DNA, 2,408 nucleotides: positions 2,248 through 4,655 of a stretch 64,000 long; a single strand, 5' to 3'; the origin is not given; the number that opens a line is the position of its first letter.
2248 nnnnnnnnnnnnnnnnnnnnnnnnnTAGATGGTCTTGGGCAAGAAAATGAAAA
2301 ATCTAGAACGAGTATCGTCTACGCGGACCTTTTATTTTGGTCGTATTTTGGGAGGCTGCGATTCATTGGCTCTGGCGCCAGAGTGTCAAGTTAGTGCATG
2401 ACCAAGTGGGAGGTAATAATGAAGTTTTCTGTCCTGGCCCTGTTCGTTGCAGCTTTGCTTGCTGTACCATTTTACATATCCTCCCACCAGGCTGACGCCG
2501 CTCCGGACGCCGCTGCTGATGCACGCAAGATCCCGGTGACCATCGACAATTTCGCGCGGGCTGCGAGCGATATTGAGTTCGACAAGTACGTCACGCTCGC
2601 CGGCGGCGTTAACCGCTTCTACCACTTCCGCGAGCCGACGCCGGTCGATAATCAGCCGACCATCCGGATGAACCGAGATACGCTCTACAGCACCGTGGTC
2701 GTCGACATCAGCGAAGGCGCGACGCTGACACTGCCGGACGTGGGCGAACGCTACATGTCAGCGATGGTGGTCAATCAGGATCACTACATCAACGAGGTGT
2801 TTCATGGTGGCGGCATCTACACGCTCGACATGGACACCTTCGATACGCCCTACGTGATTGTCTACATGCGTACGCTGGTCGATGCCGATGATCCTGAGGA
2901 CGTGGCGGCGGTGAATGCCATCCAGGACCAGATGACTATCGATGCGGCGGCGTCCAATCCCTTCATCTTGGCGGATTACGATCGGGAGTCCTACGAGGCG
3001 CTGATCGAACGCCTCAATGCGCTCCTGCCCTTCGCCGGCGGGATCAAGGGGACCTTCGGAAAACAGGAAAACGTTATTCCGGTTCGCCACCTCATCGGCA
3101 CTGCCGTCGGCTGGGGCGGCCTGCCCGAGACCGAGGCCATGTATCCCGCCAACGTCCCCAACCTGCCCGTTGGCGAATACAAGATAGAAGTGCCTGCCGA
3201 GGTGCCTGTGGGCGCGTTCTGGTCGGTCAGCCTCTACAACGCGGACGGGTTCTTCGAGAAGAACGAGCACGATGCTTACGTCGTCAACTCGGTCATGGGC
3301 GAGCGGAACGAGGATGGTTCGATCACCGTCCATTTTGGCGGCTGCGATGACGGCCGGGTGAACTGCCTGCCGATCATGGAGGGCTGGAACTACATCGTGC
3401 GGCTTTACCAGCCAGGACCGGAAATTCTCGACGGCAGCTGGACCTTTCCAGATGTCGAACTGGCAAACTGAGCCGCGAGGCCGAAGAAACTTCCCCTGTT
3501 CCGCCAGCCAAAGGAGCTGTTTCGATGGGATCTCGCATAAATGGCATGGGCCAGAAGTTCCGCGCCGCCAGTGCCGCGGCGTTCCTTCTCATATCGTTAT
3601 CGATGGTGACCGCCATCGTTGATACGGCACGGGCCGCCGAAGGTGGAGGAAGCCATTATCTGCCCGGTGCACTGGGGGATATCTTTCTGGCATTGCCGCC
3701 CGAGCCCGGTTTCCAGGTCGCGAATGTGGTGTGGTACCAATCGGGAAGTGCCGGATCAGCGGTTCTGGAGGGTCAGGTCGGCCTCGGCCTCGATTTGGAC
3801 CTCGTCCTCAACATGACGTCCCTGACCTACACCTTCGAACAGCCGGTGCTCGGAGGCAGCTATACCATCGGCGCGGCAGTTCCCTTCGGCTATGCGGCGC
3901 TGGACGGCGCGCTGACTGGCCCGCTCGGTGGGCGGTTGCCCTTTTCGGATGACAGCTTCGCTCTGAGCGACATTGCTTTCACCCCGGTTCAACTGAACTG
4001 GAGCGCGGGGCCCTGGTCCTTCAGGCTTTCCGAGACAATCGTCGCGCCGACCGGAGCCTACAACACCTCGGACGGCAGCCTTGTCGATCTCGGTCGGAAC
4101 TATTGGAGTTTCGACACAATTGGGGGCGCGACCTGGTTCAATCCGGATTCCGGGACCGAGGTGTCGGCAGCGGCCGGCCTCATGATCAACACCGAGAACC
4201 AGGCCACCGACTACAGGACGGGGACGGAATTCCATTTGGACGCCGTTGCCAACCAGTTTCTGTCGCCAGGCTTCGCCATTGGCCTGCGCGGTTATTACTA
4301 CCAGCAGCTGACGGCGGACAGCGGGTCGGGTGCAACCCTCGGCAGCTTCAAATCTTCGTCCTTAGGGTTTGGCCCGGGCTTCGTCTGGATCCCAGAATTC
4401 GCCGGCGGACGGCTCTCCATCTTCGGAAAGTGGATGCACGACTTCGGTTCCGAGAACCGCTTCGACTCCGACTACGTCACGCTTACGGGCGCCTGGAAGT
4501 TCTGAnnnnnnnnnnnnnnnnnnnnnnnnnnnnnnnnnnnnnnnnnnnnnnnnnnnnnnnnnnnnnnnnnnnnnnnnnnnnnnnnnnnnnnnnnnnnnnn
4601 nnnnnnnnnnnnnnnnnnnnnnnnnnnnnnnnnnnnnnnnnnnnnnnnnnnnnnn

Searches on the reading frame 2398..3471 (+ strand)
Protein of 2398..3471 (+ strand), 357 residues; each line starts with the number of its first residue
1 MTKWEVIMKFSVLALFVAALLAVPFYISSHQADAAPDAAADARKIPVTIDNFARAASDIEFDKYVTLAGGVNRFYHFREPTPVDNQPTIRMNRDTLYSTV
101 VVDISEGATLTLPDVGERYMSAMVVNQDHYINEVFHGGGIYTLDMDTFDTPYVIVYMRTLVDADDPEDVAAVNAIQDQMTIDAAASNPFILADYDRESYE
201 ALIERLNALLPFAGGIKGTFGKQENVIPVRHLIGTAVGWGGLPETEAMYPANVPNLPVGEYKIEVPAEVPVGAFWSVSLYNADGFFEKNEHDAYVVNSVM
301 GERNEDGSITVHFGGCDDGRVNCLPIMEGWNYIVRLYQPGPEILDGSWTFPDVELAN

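Call 37: search_protein_families(library=pfam, proteins=[window:2398-3471:+], max_evalue=0.00001)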
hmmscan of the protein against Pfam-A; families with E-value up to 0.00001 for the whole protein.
window:2398-3471:+ (357 aa): 2 families
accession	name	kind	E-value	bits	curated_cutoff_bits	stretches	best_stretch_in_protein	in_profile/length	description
PF06742.16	DUF1214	-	4.6e-15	56.6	25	1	260-340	21-111/112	Protein of unknown function (DUF1214)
PF06863.17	DUF1254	-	3.5e-14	53.6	22.2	1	71-126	1-57/133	Protein of unknown function (DUF1254)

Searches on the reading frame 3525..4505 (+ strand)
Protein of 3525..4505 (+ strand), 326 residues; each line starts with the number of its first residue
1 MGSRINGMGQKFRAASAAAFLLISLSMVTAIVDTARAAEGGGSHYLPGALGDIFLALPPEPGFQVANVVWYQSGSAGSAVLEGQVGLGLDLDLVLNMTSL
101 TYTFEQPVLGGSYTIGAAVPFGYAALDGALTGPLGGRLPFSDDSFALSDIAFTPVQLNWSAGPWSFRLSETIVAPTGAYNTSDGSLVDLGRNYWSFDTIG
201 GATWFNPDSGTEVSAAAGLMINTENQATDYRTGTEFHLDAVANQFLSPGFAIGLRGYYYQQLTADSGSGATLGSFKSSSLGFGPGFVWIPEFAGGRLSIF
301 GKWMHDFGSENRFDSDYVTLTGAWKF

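Call 37: search_protein_families(library=pfam, proteins=[window:3525-4505:+], max_evalue=0.00001)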
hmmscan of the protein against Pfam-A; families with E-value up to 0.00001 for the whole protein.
window:3525-4505:+ (326 aa): 1 family
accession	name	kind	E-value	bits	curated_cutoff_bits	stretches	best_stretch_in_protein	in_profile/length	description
PF13557.12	Phenol_MetA_deg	-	1.3e-46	160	22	1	84-320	11-240/242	Putative MetA-pathway of phenol degradation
